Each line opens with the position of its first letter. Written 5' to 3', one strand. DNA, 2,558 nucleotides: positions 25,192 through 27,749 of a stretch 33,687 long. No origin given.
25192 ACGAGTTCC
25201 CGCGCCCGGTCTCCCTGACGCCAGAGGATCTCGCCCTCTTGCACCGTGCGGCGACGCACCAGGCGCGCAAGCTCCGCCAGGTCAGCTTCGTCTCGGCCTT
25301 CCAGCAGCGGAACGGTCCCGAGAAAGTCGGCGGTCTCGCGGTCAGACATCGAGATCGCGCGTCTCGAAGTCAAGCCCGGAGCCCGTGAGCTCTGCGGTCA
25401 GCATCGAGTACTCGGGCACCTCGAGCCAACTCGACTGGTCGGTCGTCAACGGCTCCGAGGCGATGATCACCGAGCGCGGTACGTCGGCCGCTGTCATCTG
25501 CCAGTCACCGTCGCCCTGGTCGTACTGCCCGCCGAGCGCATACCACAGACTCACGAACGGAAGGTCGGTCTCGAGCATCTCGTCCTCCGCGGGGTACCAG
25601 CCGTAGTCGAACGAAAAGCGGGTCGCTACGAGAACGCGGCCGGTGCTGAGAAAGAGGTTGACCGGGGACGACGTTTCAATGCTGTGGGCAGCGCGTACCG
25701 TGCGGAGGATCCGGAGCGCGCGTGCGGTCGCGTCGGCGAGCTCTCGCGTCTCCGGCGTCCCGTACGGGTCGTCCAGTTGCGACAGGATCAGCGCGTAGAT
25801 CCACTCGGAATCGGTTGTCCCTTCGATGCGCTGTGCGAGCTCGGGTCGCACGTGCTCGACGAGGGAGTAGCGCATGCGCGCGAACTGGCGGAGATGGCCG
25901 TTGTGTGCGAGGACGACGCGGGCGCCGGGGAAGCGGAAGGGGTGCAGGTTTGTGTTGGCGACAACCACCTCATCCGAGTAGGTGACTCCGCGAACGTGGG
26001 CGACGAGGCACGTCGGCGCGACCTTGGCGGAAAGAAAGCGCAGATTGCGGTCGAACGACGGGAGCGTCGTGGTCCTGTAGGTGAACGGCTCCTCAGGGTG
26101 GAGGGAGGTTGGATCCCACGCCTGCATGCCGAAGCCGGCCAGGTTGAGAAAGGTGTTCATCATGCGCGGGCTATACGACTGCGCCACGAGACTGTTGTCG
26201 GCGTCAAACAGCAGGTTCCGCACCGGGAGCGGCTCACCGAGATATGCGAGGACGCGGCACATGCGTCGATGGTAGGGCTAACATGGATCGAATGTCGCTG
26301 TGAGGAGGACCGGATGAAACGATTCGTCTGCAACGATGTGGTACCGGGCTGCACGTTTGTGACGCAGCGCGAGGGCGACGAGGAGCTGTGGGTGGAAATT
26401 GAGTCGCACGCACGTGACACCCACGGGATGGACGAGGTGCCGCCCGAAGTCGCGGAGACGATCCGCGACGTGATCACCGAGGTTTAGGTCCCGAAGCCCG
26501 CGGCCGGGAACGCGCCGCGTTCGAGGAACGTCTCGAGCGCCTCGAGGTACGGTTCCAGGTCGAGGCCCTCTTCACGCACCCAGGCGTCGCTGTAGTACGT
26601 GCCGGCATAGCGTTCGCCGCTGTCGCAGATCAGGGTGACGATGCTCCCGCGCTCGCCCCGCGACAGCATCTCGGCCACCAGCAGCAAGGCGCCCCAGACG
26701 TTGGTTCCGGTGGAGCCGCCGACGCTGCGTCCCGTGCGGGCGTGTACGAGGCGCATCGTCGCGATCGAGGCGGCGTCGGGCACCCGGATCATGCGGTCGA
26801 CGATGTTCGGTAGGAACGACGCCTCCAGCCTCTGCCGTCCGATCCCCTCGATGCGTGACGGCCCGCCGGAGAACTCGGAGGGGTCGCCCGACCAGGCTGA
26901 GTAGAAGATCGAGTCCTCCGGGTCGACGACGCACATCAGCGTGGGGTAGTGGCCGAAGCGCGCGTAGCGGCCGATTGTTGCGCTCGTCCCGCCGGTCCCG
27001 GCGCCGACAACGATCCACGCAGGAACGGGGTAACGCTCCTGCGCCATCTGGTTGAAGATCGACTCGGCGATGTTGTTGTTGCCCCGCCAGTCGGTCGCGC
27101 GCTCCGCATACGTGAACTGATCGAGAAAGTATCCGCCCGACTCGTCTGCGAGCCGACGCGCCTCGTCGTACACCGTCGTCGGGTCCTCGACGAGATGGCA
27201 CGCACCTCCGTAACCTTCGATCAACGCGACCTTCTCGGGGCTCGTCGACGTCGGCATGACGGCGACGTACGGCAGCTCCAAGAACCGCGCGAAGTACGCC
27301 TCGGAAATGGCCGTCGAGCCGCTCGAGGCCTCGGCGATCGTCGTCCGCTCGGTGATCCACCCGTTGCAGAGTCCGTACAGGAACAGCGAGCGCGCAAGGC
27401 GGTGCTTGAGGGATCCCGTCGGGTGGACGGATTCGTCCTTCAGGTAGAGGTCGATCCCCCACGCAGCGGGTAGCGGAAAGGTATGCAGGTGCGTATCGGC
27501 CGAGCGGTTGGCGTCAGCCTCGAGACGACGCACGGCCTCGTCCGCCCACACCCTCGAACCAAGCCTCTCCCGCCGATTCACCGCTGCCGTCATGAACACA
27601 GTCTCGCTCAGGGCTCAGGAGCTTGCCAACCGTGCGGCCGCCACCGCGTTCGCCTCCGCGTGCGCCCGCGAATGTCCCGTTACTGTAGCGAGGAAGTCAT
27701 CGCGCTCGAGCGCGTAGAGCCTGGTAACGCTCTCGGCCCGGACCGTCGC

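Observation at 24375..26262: Ntn-amidotransferase-like enzyme translationally coupled to an output-less tandem CNB protein with both nucleotide cassettes degenerate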

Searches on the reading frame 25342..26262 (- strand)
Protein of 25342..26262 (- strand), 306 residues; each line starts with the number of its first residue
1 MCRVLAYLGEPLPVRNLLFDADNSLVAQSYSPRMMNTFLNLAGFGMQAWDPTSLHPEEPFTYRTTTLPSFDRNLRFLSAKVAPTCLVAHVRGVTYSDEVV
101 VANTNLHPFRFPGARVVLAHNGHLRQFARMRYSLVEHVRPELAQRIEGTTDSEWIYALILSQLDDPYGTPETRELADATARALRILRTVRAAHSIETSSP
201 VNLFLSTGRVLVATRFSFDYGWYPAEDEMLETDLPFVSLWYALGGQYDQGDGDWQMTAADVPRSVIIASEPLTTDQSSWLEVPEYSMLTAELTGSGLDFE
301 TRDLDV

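Call 3: search_protein_families(library=pfam, proteins=[window:25342-26262:-], max_evalue=0.01)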
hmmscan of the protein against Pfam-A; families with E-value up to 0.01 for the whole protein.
window:25342-26262:- (306 aa): 2 families
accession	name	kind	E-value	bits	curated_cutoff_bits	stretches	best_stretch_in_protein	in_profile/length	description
PF13230.11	GATase_4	-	2.2e-13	50.2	23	1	81-283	69-241/272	Glutamine amidotransferases class-II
PF13522.11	GATase_6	-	4.8e-06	27.1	27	1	82-165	9-78/130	Glutamine amidotransferase domain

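Call 4: search_protein_families(library=ncbifam, proteins=[window:25342-26262:-], max_evalue=0.01)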
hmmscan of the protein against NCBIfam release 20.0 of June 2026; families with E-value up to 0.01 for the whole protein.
window:25342-26262:- (306 aa): 4 families
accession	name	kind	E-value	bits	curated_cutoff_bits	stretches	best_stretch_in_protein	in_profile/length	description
TIGR03442.1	TIGR03442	equivalog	6.6e-41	140.3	218.65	1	1-291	1-242/251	ergothioneine biosynthesis protein EgtC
NF001484.0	PRK00331.1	subfamily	0.00022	19.8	381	1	81-204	63-172/601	isomerizing glutamine--fructose-6-phosphate transaminase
TIGR01135.1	glmS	equivalog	0.00029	19.4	418.05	1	84-204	65-171/607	glutamine--fructose-6-phosphate transaminase (isomerizing)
TIGR01134.1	purF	equivalog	0.0012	18.3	350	1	84-195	65-161/432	amidophosphoribosyltransferase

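Call 9: find_homologous_proteins(query=window:25342-26262:-)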
Query window:25342-26262:- (306 aa): 3399 proteins with E <= 0.001 among 5130 candidates; the best 120 are listed.
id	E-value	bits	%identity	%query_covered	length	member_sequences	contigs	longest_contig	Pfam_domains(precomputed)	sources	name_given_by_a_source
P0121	1.2e-198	676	97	100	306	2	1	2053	PF13230.12,PF13522.12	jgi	jgi:glutamine amidotransferase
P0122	1.3e-198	676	97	100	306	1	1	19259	PF13230.12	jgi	jgi:glutamine amidotransferase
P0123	3.5e-196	668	96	100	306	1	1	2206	PF13230.12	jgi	jgi:glutamine amidotransferase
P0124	6.7e-196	667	96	100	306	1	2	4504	PF13230.12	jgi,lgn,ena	jgi:glutamine amidotransferase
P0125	1.6e-195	666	95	100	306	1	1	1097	PF13230.12,PF13522.12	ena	-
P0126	4.5e-195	665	95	100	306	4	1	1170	PF13230.12,PF13522.12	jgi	jgi:glutamine amidotransferase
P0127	1.0e-192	657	94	100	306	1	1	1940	PF13230.12,PF13522.12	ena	-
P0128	1.3e-192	656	94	100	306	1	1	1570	PF13230.12,PF13522.12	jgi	jgi:glutamine amidotransferase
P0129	1.6e-192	656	94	100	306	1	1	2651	PF13230.12,PF13522.12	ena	-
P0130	3.2e-192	655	93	100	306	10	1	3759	PF13230.12,PF13522.12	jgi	jgi:glutamine amidotransferase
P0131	1.9e-190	649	92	100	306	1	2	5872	PF13230.12,PF13522.12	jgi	jgi:glutamine amidotransferase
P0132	7.4e-188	641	91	100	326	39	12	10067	PF13230.12,PF13522.12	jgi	jgi:glutamine amidotransferase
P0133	8.8e-188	641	92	100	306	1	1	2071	PF13230.12,PF13522.12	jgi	jgi:glutamine amidotransferase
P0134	3.0e-186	636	91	100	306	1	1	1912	PF13230.12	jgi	jgi:glutamine amidotransferase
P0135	2.1e-185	633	91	100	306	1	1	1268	PF13230.12,PF13522.12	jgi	jgi:glutamine amidotransferase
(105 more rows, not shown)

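Call 15: search_solved_structures(query=window:25342-26262:-, max_evalue=0.01, show_alignments=3)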
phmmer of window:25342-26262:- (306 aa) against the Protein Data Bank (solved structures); distinct sequences matched with E-value up to 0.01: 4.
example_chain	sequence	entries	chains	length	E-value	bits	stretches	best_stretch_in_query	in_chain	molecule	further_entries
3mdn_A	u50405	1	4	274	1.5e-17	66.9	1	1-220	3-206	Glutamine aminotransferase class-II domain protein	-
4zfj_A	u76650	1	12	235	1.3e-06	30.9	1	1-224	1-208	Amidohydrolase EgtC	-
4zfk_A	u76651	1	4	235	2.1e-06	30.3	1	1-227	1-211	Amidohydrolase EgtC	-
4zfl_A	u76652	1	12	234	7.7e-05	25.1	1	3-227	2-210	Amidohydrolase EgtC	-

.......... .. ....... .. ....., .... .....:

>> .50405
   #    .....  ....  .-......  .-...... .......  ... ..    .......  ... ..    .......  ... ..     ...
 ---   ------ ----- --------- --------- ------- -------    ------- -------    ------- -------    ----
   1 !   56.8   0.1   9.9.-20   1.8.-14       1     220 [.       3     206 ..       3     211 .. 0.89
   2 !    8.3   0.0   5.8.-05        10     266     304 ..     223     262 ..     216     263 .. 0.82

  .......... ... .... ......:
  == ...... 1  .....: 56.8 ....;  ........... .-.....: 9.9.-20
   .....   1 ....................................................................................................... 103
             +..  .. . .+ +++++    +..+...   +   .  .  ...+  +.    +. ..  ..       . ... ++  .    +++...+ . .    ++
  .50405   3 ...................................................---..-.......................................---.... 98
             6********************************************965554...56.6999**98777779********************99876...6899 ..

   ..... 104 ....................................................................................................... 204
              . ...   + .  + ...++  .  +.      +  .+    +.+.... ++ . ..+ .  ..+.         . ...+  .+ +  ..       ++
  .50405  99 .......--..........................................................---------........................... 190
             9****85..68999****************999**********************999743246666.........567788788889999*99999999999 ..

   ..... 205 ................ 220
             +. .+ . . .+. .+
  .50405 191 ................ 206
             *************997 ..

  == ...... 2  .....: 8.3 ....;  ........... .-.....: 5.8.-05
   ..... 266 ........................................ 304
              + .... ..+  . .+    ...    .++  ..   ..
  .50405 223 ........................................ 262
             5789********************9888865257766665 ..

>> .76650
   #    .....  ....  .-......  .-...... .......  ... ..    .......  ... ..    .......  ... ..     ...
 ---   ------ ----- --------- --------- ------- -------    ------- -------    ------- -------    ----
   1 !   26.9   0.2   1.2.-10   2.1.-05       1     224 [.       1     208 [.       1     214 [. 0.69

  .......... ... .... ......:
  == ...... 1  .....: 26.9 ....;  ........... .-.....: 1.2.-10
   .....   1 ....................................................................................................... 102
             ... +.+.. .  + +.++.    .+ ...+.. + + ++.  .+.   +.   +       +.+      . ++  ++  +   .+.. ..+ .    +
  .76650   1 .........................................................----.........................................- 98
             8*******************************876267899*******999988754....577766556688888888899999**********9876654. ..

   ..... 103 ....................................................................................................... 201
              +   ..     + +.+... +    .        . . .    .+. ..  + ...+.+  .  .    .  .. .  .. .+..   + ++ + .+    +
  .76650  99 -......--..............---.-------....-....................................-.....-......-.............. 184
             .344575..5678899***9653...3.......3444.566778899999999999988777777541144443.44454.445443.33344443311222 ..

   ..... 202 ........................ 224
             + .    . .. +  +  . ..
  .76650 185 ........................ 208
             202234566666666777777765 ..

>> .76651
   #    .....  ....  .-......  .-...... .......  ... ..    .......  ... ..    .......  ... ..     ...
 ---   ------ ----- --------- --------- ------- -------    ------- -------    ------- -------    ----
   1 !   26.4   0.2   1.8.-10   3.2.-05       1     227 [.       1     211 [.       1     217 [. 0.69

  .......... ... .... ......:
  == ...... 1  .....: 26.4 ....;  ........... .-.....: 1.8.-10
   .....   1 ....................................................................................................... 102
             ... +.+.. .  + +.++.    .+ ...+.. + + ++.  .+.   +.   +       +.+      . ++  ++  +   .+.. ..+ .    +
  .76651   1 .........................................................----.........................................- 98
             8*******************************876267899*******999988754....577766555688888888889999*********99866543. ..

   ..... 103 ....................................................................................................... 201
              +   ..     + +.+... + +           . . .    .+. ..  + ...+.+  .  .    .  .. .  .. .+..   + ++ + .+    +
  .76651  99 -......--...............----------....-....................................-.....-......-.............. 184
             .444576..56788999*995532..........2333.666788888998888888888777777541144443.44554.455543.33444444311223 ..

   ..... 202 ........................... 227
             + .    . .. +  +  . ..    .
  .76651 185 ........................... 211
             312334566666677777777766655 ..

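Call 32: search_protein_families(library=padloc, proteins=[window:25342-26262:-], max_evalue=0.01)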
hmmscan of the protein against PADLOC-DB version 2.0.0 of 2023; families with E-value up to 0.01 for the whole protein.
window:25342-26262:- (306 aa): 0 families

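Call 68: predict_structure(alignment_id=A7)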
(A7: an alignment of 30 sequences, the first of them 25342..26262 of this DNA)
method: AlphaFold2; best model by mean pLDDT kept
length: 306 residues; sequences in the alignment: 30
mean_pLDDT: 90.9   pTM: 0.91
mean pLDDT of the five models: 90.9, 89.6, 89.6, 87.9, 87.8
residues with pLDDT >= 90: 217; 70-90: 78; 50-70: 11; < 50: 0
segments of 3 or more residues with pLDDT < 50: none
pLDDT, mean of each block of 10 residues (from residue 1): 93 94 89 67 92 94 90 94 97 77 88 95 91 95 88 96 96 97 98 94 97 95 80 76 92 88 95 90 97 94 89
secondary structure, 60 per line:
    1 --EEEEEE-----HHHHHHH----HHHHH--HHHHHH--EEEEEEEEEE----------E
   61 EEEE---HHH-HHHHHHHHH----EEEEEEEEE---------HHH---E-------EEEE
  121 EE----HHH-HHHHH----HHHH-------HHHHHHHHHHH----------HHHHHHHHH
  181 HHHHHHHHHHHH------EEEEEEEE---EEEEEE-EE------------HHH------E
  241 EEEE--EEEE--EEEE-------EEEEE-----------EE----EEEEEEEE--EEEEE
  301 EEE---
elements in order: E3-8 H14-20 H25-29 H32-37 E40-49 E60-64 H72-80 E85-93 E117-122 H131-135 H140-143 H151-161 H172-192 E199-206 E210-215 E240-244 E247-250 E253-256 E264-268 E286-293 E296-303

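Call 71: fold_search(model_id=the predicted structure, library=pdb)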
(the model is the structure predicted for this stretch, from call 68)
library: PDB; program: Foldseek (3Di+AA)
matches with E <= 10: 790; with E <= 0.001: 63
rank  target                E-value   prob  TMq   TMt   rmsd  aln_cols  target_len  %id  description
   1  4zfl_A                2.0e-16  1.00  0.64  0.84   3.4       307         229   20  Ergothioneine-biosynthetic Ntn hydrolase variant EgtC_C2A with natural substrate (released 2015-07-01)
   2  4zfk_A                3.8e-16  1.00  0.63  0.84   3.6       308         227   20  Ergothioneine-biosynthetic Ntn hydrolase EgtC with glutamine (released 2015-07-01)
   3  4zfk_C                5.5e-16  1.00  0.64  0.83   3.5       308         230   20  Ergothioneine-biosynthetic Ntn hydrolase EgtC with glutamine (released 2015-07-01)
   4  4zfj_D                6.2e-16  1.00  0.64  0.85   3.5       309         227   20  Ergothioneine-biosynthetic Ntn hydrolase EgtC, apo form (released 2015-07-01)
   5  4zfl_C                6.2e-16  1.00  0.64  0.84   3.6       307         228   20  Ergothioneine-biosynthetic Ntn hydrolase variant EgtC_C2A with natural substrate (released 2015-07-01)
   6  4zfk_D                6.2e-16  1.00  0.63  0.84   3.6       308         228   19  Ergothioneine-biosynthetic Ntn hydrolase EgtC with glutamine (released 2015-07-01)
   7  4zfl_D                7.4e-16  1.00  0.64  0.84   3.6       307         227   20  Ergothioneine-biosynthetic Ntn hydrolase variant EgtC_C2A with natural substrate (released 2015-07-01)
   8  4zfk_B                8.3e-16  1.00  0.63  0.82   3.7       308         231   20  Ergothioneine-biosynthetic Ntn hydrolase EgtC with glutamine (released 2015-07-01)
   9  4zfj_H                1.3e-15  1.00  0.62  0.83   3.7       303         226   20  Ergothioneine-biosynthetic Ntn hydrolase EgtC, apo form (released 2015-07-01)
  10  4zfl_F                1.4e-15  1.00  0.64  0.83   3.6       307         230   20  Ergothioneine-biosynthetic Ntn hydrolase variant EgtC_C2A with natural substrate (released 2015-07-01)
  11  4zfj_A                1.7e-15  1.00  0.64  0.84   3.6       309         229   19  Ergothioneine-biosynthetic Ntn hydrolase EgtC, apo form (released 2015-07-01)
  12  3mdn_B                2.8e-15  1.00  0.59  0.82   4.1       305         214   21  Structure of glutamine aminotransferase class-II domain protein (SPO2029) from silicibacter pomeroyi (released 2010-05-12)
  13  4zfj_F                3.7e-15  1.00  0.64  0.84   3.6       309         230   20  Ergothioneine-biosynthetic Ntn hydrolase EgtC, apo form (released 2015-07-01)
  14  4zfj_B                3.9e-15  1.00  0.65  0.86   3.3       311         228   19  Ergothioneine-biosynthetic Ntn hydrolase EgtC, apo form (released 2015-07-01)
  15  3mdn_C                4.4e-15  1.00  0.60  0.83   4.1       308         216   20  Structure of glutamine aminotransferase class-II domain protein (SPO2029) from silicibacter pomeroyi (released 2010-05-12)
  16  3mdn_A                5.6e-15  1.00  0.57  0.78   5.4       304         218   21  Structure of glutamine aminotransferase class-II domain protein (SPO2029) from silicibacter pomeroyi (released 2010-05-12)
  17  3mdn_D                7.2e-15  1.00  0.61  0.82   4.4       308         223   22  Structure of glutamine aminotransferase class-II domain protein (SPO2029) from silicibacter pomeroyi (released 2010-05-12)
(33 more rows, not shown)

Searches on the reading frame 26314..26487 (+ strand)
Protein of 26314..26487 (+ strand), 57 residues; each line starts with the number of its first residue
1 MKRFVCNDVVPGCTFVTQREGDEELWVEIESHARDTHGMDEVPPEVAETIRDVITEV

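Call 12: search_protein_families(library=pfam, proteins=[window:26314-26487:+], max_evalue=0.0001)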
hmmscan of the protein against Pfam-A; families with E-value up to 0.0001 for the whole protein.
window:26314-26487:+ (57 aa): 1 family
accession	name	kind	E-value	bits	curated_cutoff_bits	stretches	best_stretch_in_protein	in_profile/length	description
PF06348.16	DUF1059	-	3e-18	66.2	21.1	1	1-55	1-55/56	Protein of unknown function (DUF1059)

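Call 32: search_protein_families(library=padloc, proteins=[window:26314-26487:+], max_evalue=0.01)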
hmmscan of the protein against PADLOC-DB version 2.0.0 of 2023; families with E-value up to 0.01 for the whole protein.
window:26314-26487:+ (57 aa): 0 families

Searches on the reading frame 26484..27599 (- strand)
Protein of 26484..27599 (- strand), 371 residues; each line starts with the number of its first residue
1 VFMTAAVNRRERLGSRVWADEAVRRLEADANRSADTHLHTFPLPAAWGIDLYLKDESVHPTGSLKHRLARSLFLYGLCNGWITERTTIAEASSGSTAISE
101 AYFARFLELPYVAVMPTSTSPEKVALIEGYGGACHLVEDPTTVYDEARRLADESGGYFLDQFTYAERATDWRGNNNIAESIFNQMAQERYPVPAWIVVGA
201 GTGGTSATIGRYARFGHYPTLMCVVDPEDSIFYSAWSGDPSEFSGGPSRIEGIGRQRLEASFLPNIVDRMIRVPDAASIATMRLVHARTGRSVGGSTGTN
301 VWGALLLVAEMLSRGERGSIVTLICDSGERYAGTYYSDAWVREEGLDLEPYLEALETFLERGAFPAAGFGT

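Call 3: search_protein_families(library=pfam, proteins=[window:26484-27599:-], max_evalue=0.01)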
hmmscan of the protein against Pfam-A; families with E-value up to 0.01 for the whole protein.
window:26484-27599:- (371 aa): 1 family
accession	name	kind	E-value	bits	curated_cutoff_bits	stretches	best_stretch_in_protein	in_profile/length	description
PF00291.31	PALP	-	1.1e-49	169.8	35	1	43-326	16-295/295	Pyridoxal-phosphate dependent enzyme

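Call 4: search_protein_families(library=ncbifam, proteins=[window:26484-27599:-], max_evalue=0.01)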
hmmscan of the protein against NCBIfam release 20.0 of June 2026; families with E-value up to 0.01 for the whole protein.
window:26484-27599:- (371 aa): 34 families (the best 25 are shown)
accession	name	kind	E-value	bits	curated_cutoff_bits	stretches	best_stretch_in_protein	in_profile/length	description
NF052478.1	CystDsulMYC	equivalog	3.5e-179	595.6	600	1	18-364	2-353/354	L-cysteine desulfhydrase Cds1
NF007989.0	PRK10717.1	equivalog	6.3e-42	143.8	387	1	48-352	28-333/334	cysteine synthase A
TIGR01136.1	cysKM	subfamily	6.7e-35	120.9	344.15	1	43-334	15-296/299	cysteine synthase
TIGR03945.1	PLP_SbnA_fam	equivalog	2.4e-34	118.8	349.95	1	47-341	20-304/304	2,3-diaminopropionate biosynthesis protein SbnA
TIGR01139.1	cysK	equivalog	4e-30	105.1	350.95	1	48-334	20-295/298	cysteine synthase A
TIGR01137.1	cysta_beta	equivalog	9.7e-30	103.6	510.25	1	50-349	27-323/457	cystathionine beta-synthase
TIGR01138.1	cysM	equivalog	3e-26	92.6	394.2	1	49-334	23-287/290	cysteine synthase B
NF008735.0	PRK11761.1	equivalog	8e-23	81.1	413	1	48-334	26-291/296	cysteine synthase CysM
NF053679.1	CysteaSynCapA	equivalog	1.6e-20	73.1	600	1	51-345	33-328/329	cysteate synthase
NF006390.0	PRK08639.1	equivalog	6.8e-10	38.5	421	1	43-229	34-214/418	threonine ammonia-lyase IlvA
NF004170.0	PRK05638.1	equivalog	9.9e-10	37.5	421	1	48-204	79-223/442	threonine synthase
NF005292.0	PRK06815.1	equivalog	9e-09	34.8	371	1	41-309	28-292/320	threonine/serine dehydratase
TIGR01127.1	ilvA_1Cterm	equivalog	2.3e-08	33.4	378.75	1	47-212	13-168/380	threonine ammonia-lyase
NF006094.0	PRK08246.1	subfamily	1.7e-07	30.9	331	1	49-210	37-186/310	serine/threonine dehydratase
TIGR02079.1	THD1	equivalog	6.1e-07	28.5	440.55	1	43-228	25-205/410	threonine ammonia-lyase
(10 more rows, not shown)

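Call 32: search_protein_families(library=padloc, proteins=[window:26484-27599:-], max_evalue=0.01)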
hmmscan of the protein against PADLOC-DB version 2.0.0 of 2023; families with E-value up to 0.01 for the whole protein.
window:26484-27599:- (371 aa): 0 families
